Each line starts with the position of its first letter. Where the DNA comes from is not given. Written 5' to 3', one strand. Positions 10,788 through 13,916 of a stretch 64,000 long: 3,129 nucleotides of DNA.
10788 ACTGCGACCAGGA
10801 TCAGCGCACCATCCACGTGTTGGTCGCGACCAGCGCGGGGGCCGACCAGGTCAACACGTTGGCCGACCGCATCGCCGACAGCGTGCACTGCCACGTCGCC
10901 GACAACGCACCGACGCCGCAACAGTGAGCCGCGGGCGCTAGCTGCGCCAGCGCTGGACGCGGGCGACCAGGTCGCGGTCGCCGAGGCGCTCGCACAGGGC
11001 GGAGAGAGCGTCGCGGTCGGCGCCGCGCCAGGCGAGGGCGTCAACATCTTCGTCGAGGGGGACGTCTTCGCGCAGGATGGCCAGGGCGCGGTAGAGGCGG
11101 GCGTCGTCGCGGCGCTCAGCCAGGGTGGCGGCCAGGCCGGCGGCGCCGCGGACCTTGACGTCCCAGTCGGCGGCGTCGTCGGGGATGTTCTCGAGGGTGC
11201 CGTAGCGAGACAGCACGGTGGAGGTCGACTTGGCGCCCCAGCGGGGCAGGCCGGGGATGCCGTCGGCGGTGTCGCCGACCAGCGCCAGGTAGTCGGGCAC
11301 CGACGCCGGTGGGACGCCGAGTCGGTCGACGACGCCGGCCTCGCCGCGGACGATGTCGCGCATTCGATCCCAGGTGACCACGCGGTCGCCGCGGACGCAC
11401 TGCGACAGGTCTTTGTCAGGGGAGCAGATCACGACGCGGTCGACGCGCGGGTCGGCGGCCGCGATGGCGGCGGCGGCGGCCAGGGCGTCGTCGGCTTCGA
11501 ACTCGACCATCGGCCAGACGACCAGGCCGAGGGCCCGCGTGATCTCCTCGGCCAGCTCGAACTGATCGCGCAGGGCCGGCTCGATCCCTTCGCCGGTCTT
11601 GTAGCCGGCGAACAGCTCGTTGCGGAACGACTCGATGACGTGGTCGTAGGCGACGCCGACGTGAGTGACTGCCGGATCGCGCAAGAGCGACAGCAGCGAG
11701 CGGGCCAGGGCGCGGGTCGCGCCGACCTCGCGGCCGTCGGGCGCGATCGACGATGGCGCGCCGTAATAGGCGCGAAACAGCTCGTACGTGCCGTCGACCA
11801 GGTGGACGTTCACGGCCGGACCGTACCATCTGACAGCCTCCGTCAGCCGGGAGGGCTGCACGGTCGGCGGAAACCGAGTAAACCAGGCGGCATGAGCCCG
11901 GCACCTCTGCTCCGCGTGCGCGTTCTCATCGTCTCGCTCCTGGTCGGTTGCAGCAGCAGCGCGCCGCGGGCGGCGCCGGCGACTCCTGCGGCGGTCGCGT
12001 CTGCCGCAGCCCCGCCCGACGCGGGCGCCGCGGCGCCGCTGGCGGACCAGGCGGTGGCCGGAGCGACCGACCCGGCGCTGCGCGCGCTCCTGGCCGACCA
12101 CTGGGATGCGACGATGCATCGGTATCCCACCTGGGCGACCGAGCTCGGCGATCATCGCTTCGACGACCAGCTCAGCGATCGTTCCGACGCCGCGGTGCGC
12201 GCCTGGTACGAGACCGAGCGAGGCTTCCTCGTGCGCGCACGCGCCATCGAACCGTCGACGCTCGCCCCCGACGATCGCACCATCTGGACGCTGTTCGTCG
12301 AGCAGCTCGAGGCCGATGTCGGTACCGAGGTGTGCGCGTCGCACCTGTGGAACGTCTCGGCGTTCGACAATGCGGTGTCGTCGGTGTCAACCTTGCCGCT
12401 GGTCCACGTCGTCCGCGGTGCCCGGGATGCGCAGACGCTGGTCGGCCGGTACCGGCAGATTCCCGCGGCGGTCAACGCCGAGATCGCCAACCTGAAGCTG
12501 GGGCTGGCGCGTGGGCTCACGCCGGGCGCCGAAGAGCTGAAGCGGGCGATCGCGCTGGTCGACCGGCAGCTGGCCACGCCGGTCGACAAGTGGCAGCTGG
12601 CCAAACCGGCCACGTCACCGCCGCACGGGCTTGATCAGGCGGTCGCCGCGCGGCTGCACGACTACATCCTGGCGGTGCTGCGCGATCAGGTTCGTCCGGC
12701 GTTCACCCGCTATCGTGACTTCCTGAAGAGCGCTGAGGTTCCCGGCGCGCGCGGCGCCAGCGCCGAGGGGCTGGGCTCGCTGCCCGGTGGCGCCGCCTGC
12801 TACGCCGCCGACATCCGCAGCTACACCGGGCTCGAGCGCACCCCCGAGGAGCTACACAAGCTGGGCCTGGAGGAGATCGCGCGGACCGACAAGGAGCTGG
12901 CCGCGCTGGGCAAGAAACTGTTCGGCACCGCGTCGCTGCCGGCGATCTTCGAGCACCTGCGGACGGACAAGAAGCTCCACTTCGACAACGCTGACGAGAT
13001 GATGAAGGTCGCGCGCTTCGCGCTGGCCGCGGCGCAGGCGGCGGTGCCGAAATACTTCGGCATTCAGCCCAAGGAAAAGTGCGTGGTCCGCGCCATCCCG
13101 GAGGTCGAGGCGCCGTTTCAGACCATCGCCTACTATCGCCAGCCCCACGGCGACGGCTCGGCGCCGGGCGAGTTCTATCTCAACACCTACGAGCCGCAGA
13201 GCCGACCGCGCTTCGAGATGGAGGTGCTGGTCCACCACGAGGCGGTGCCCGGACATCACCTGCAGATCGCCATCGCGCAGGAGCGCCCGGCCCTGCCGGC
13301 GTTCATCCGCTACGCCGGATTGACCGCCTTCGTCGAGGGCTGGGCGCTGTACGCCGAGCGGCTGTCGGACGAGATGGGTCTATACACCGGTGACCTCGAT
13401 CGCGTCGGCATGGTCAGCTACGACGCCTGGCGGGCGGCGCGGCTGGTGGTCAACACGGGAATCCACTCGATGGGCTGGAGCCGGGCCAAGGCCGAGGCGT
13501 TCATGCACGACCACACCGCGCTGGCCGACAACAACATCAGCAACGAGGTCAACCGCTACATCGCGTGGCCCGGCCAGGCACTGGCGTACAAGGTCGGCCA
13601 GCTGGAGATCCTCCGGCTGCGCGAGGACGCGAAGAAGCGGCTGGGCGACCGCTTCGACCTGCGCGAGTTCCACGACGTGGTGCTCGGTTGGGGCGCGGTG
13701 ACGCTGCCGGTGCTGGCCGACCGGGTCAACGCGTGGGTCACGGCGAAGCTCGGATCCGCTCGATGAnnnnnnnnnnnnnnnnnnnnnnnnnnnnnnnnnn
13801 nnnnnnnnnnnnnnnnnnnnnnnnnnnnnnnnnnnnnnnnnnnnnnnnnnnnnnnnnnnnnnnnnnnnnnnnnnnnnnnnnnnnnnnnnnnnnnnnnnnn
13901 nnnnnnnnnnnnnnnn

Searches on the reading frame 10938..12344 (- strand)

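Call 75: search_protein_families(library=pfam, proteins=[window:10938-12344:-], max_evalue=0.0001)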
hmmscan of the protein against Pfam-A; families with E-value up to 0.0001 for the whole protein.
window:10938-12344:- (468 aa): 2 families
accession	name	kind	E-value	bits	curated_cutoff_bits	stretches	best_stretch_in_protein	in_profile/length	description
PF02739.22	5_3_exonuc_N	-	1.4e-29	103.4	34.3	1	180-341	2-162/164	5'-3' exonuclease, N-terminal resolvase-like domain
PF01367.25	5_3_exonuc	-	4.7e-21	75.5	40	1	344-444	1-96/97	5'-3' exonuclease, C-terminal SAM fold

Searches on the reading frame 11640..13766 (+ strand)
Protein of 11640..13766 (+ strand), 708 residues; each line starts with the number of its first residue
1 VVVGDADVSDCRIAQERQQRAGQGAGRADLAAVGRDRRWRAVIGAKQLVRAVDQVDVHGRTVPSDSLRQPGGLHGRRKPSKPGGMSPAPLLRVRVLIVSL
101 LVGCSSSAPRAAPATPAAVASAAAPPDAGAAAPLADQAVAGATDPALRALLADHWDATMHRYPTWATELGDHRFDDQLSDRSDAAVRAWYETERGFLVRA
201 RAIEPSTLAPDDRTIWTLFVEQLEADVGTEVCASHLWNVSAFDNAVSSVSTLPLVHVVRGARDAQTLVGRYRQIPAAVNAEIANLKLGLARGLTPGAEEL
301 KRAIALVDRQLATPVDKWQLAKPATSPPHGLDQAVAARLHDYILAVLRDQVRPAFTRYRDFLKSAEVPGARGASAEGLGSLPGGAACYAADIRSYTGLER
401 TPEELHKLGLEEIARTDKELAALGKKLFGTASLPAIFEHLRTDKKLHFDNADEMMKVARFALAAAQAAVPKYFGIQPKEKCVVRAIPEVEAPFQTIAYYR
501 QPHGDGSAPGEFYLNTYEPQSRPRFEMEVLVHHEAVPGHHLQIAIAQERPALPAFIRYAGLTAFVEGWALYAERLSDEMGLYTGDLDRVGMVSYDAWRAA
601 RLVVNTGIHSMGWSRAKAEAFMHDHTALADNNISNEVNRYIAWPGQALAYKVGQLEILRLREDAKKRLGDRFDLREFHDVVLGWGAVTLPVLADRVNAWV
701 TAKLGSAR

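Call 75: search_protein_families(library=pfam, proteins=[window:11640-13766:+], max_evalue=0.0001)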
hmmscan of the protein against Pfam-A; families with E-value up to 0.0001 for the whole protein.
window:11640-13766:+ (708 aa): 1 family
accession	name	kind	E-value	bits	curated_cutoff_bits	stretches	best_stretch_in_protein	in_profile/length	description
PF05960.17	DUF885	-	8.4e-158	527.7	32.4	1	163-696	1-532/532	Bacterial protein of unknown function (DUF885)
